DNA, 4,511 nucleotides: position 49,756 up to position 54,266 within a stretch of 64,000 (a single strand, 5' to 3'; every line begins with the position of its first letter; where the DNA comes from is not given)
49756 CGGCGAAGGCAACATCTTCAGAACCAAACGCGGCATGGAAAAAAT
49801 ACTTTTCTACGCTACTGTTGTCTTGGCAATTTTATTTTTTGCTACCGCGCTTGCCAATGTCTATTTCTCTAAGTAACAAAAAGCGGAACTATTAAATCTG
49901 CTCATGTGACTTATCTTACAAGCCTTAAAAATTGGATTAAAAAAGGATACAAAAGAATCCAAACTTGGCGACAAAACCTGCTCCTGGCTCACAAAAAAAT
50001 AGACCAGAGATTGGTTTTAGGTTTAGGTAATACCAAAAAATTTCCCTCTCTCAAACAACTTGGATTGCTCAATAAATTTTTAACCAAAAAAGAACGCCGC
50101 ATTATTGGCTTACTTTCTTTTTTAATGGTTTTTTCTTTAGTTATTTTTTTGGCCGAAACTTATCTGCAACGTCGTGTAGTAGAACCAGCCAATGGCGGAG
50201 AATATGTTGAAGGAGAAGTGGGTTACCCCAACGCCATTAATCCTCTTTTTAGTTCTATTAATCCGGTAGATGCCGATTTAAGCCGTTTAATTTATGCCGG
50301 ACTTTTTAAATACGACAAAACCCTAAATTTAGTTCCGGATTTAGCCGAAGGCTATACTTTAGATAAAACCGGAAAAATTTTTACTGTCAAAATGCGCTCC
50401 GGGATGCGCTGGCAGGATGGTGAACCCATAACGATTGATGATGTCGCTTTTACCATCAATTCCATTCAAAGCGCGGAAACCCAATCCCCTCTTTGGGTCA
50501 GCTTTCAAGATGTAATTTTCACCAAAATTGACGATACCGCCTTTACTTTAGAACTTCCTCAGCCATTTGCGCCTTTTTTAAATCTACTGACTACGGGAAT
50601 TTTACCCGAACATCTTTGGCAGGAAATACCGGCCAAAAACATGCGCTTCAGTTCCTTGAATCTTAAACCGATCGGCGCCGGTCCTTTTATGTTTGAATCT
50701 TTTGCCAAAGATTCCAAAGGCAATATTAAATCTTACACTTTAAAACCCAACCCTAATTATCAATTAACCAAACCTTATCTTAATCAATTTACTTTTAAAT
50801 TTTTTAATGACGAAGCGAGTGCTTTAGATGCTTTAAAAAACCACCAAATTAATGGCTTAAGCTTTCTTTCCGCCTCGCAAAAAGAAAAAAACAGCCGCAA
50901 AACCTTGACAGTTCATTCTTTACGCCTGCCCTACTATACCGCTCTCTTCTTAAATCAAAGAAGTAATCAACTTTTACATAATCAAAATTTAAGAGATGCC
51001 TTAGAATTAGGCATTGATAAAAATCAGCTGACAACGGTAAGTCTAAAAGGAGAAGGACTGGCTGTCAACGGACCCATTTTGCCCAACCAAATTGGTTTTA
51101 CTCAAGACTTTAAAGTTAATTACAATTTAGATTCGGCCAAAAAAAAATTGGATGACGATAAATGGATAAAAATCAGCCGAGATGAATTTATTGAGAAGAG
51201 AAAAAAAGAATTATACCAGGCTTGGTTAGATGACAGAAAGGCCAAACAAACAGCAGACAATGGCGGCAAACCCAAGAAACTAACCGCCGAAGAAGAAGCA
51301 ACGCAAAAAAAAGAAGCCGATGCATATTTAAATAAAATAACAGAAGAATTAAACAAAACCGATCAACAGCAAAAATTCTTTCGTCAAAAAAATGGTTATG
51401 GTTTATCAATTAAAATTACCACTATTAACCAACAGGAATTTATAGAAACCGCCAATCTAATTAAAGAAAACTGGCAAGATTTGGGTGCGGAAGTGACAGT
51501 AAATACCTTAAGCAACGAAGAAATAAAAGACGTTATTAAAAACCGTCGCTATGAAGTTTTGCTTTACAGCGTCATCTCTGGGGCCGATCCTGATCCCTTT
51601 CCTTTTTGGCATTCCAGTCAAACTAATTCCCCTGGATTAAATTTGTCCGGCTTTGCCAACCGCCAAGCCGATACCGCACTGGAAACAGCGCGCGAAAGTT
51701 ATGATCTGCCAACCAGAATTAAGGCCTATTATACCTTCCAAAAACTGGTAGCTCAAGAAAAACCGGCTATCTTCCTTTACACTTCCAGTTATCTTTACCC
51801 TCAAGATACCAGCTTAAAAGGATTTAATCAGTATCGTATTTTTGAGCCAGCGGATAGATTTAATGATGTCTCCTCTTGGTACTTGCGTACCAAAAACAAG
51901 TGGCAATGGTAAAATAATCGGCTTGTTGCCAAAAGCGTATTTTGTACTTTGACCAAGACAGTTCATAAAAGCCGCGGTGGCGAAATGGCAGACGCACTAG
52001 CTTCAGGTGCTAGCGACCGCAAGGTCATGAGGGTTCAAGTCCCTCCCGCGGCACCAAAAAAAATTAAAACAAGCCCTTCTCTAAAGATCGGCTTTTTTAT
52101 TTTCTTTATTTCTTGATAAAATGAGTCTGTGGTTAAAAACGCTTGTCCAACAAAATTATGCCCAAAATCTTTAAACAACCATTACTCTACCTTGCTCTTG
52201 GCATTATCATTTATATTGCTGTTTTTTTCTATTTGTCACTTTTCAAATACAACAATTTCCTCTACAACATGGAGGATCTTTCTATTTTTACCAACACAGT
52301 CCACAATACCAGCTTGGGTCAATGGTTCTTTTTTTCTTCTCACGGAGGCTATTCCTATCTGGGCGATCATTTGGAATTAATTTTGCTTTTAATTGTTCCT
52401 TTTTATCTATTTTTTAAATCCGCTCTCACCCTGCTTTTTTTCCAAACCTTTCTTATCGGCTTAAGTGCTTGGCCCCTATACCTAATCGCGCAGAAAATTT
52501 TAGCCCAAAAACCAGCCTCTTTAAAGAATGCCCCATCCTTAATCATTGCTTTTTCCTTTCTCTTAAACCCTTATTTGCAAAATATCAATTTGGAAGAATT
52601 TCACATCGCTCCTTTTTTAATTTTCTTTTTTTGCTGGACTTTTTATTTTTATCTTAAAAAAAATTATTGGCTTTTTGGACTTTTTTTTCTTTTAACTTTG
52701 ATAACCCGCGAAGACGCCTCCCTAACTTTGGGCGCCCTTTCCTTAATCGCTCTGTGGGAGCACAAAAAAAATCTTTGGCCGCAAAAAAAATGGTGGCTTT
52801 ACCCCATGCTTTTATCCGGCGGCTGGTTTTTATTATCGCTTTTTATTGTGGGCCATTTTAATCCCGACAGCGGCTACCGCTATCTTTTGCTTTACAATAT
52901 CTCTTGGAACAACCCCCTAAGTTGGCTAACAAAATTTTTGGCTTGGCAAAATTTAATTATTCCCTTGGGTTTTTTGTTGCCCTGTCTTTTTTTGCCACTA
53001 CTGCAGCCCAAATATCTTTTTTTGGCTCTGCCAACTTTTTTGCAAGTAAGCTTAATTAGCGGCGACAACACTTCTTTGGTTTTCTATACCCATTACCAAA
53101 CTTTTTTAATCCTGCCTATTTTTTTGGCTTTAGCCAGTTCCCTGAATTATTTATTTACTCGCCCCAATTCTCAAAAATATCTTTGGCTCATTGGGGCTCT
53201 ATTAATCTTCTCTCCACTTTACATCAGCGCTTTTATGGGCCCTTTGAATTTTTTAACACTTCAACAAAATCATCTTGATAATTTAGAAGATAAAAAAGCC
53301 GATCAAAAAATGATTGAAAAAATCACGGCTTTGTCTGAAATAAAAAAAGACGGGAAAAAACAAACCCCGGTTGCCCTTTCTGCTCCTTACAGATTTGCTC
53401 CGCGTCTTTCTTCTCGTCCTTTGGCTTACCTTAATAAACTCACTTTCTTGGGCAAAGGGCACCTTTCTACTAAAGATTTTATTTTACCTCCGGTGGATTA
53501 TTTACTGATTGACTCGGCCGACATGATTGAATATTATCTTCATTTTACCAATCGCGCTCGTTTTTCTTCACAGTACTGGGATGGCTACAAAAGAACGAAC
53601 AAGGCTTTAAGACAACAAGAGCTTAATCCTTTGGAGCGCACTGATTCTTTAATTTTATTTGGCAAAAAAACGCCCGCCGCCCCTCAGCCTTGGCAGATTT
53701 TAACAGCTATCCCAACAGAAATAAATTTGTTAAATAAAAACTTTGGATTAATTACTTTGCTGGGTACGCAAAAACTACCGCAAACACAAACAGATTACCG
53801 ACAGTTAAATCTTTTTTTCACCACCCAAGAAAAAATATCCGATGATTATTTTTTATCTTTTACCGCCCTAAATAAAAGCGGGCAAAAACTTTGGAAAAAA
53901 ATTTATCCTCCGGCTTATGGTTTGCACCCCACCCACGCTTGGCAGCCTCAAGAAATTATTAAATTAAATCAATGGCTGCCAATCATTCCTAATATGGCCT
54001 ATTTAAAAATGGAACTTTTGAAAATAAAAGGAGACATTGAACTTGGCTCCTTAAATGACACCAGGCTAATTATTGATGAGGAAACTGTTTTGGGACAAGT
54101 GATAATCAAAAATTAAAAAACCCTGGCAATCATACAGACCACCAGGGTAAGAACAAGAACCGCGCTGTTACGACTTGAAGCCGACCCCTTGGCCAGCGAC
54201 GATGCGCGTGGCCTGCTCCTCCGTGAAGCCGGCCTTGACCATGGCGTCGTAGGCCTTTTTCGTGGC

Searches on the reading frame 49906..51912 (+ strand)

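Call 27: search_protein_families(library=pfam, proteins=[window:49906-51912:+], max_evalue=0.001)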
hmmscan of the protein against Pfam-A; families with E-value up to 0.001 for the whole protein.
window:49906-51912:+ (668 aa): 1 family
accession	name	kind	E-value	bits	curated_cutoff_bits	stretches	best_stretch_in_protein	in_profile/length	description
PF00496.27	SBP_bac_5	-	9.5e-56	189.9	32.4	2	142-427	2-285/368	Bacterial extracellular solute-binding proteins, family 5 Middle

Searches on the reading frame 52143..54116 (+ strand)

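Call 27: search_protein_families(library=pfam, proteins=[window:52143-54116:+], max_evalue=0.001)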
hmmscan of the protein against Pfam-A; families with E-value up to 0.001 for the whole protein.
window:52143-54116:+ (657 aa): 1 family
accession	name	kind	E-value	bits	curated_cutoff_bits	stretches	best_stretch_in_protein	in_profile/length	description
PF09852.15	DUF2079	-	4.2e-36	125.5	28.2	1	38-457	4-422/459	Predicted membrane protein (DUF2079)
